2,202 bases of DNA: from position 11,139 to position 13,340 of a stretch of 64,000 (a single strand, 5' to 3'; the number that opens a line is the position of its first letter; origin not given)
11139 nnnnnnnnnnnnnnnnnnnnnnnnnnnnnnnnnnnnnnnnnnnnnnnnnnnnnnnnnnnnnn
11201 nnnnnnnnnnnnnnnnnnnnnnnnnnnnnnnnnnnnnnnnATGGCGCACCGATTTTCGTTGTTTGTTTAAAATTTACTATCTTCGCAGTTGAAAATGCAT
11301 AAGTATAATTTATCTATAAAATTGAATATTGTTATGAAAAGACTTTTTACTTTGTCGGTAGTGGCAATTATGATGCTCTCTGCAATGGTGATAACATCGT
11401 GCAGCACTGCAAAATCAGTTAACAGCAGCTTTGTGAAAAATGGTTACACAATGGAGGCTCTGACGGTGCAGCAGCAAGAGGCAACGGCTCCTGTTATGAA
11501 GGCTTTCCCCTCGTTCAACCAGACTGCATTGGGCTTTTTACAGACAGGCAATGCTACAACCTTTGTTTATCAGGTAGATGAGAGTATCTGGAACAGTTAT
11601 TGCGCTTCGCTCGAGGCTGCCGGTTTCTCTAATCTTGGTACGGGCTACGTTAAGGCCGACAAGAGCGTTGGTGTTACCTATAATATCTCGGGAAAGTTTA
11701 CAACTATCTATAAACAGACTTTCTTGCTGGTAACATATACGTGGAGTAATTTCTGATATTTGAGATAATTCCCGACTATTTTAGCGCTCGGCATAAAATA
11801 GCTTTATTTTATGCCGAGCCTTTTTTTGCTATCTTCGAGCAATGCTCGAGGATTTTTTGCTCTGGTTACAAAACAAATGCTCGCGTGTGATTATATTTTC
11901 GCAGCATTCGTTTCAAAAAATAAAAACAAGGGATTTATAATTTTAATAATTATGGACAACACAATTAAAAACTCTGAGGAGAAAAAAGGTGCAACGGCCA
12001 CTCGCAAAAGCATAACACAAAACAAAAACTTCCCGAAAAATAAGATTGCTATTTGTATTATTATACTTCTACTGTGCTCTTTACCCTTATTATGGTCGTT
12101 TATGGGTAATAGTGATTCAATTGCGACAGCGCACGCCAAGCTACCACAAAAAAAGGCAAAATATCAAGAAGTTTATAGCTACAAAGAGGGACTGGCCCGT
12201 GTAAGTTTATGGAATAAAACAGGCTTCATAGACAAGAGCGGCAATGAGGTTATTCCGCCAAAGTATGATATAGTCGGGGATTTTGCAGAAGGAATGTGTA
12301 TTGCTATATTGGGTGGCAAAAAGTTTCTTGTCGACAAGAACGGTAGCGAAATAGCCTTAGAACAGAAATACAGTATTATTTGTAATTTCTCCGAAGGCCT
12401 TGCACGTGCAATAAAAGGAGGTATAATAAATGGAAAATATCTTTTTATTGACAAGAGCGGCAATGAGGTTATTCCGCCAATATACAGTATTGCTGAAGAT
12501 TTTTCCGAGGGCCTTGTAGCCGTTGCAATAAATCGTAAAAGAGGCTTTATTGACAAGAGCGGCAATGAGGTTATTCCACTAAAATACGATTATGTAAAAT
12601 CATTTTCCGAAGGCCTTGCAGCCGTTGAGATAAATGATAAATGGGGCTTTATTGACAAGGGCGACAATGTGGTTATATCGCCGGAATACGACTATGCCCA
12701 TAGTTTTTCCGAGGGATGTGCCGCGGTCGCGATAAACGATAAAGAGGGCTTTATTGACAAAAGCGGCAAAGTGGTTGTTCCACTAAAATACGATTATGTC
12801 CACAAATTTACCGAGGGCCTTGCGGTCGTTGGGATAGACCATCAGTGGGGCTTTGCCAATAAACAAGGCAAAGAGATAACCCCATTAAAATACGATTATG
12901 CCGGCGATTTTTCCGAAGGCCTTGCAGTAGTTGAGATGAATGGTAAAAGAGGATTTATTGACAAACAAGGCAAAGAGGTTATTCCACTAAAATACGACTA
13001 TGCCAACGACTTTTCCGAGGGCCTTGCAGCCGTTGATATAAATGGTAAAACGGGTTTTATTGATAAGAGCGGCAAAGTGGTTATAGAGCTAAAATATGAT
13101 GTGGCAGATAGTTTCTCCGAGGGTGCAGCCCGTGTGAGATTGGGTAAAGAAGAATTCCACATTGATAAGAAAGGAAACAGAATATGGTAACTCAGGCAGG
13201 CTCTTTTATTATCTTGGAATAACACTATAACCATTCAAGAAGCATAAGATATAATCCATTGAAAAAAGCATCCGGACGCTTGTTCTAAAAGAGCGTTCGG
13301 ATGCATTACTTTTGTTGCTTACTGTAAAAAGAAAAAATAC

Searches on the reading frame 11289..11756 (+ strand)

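Call 4: search_protein_families(library=pfam, proteins=[window:11289-11756:+], max_evalue=0.1)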
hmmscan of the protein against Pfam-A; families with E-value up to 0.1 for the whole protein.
window:11289-11756:+ (155 aa): 0 families

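Call 5: search_protein_families(library=phrogs, proteins=[window:11289-11756:+], max_evalue=0.1)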
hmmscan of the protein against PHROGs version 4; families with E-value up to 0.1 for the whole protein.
window:11289-11756:+ (155 aa): 1 family
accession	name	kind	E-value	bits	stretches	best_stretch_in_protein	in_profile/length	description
phrog_35372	-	unknown function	0.022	15.5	1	21-122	10-112/158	-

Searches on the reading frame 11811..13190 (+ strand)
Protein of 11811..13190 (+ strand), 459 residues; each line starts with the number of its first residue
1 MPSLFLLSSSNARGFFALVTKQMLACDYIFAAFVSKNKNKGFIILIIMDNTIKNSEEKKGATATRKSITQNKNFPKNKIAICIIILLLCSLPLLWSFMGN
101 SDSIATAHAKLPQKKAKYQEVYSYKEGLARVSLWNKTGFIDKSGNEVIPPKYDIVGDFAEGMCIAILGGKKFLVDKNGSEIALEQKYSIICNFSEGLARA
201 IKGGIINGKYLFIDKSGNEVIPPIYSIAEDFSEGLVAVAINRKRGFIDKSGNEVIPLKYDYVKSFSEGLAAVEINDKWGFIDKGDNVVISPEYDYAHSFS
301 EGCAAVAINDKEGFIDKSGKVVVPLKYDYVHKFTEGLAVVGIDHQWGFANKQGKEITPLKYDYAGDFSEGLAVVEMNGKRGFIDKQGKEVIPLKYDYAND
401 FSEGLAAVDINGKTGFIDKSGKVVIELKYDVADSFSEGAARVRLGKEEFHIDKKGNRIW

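Call 4: search_protein_families(library=pfam, proteins=[window:11811-13190:+], max_evalue=0.1)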
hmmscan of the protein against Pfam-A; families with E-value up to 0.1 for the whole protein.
window:11811-13190:+ (459 aa): 4 families
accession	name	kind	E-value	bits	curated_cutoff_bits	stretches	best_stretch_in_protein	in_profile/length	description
PF14903.11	WG_beta_rep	-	4e-103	337.4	25.6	8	245-278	2-35/35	WG containing repeat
PF02772.21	S-AdoMet_synt_M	-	0.0052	17.3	29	0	381-430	12-61/120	S-adenosylmethionine synthetase, central domain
PF18877.6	SSSPR-51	-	0.04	14.2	27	0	136-151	2-17/48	SSSPR-51 domain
PF11971.13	CAMSAP_CH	-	0.056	13.8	27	0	147-166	9-28/85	CAMSAP CH domain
